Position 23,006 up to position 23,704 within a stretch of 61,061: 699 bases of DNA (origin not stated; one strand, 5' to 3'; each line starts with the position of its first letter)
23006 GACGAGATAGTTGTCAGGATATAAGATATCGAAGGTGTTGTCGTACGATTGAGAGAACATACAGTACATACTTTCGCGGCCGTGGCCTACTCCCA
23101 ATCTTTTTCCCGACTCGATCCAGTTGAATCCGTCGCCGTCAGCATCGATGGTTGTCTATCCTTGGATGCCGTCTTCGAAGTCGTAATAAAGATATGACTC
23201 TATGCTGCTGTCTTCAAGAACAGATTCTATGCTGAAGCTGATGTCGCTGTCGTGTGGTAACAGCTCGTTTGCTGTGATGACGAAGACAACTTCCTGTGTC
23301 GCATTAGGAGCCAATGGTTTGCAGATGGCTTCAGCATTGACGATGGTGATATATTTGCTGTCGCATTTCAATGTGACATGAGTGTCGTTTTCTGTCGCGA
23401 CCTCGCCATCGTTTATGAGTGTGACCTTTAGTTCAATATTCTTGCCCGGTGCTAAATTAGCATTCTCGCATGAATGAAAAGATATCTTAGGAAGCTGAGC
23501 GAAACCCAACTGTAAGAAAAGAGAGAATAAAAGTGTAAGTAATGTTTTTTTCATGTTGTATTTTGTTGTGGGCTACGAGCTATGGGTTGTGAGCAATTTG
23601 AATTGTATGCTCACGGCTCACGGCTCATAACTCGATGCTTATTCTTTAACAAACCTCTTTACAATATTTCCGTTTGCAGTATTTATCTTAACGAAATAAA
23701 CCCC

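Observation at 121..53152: Dispersed families of 7-8-nt periodic 'word' repeats build the hairpins at most gene 3' ends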

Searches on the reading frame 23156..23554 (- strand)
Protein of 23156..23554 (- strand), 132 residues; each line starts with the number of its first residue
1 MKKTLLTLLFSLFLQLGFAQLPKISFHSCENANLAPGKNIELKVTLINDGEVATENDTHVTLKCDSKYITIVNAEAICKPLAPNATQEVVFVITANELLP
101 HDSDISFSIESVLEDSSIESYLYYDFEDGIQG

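Call 14: search_protein_families(library=pfam, proteins=[window:23156-23554:-])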
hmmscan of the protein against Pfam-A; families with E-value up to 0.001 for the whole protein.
window:23156-23554:- (132 aa): 1 family
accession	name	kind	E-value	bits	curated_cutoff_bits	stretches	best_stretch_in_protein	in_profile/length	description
PF20805.3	Integrin_A_Ig_2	-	0.00098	19.5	24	0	31-87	25-86/145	Integrin alpha Ig-like domain 2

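Call 30: find_encoding_contigs(protein=window:23156-23554:-, flank=10000, max_places=8)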
Protein window:23156-23554:- (132 aa): 7 contigs read that carry it; 4 places shown.
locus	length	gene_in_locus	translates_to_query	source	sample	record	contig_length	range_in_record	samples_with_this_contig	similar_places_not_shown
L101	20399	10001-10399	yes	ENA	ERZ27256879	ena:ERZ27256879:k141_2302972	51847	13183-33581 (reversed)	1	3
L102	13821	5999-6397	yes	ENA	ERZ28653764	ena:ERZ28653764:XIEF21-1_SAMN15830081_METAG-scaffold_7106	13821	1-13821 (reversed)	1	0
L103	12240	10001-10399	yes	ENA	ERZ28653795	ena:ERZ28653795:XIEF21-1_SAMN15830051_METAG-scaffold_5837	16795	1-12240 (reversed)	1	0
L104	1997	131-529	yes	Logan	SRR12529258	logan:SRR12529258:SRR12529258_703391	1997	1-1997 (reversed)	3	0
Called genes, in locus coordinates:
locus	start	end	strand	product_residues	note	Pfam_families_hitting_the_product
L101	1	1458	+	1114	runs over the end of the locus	PF18370:RGI_lyase (faint), PF18962:Por_Secre_tail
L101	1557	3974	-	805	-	PF01443:Viral_helicase1 (faint), PF05970:PIF1, PF13245:AAA_19, PF13401:AAA_22 (weak), PF13604:AAA_30, PF13538:UvrD_C_2 (weak), PF00570:HRDC, PF14493:HTH_40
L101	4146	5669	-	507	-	PF02518:HATPase_c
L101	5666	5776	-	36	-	-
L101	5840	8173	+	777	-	PF00082:Peptidase_S8, PF00041:fn3 (weak), PF18962:Por_Secre_tail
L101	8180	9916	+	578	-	PF00082:Peptidase_S8, PF18962:Por_Secre_tail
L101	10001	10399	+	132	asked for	-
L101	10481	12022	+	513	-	PF07675:Cleaved_Adhesin, PF00629:MAM (faint), PF07675:Cleaved_Adhesin, PF18962:Por_Secre_tail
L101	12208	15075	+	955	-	PF00133:tRNA-synt_1, PF09334:tRNA-synt_1g, PF13603:tRNA-synt_1_2, PF08264:Anticodon_1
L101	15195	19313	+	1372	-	PF25814:fn3_SORL1 (faint), PF00082:Peptidase_S8, PF09294:Interfer-bind (faint), PF07675:Cleaved_Adhesin, PF16893:fn3_2 (faint), PF18370:RGI_lyase (faint), PF00041:fn3, PF18962:Por_Secre_tail, +4 more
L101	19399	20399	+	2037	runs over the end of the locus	PF09294:Interfer-bind (faint), PF16893:fn3_2 (faint), PF25059:FN3_DSCAM-DSCAML_C (faint), PF00082:Peptidase_S8, PF07675:Cleaved_Adhesin, PF00041:fn3, PF00041:fn3, PF07675:Cleaved_Adhesin, +7 more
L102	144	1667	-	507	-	PF02518:HATPase_c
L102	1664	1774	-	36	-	-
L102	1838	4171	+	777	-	PF00082:Peptidase_S8, PF00041:fn3 (weak), PF18962:Por_Secre_tail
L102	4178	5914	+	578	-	PF00082:Peptidase_S8, PF18962:Por_Secre_tail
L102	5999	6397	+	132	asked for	-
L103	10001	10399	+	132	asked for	-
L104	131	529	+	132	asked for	-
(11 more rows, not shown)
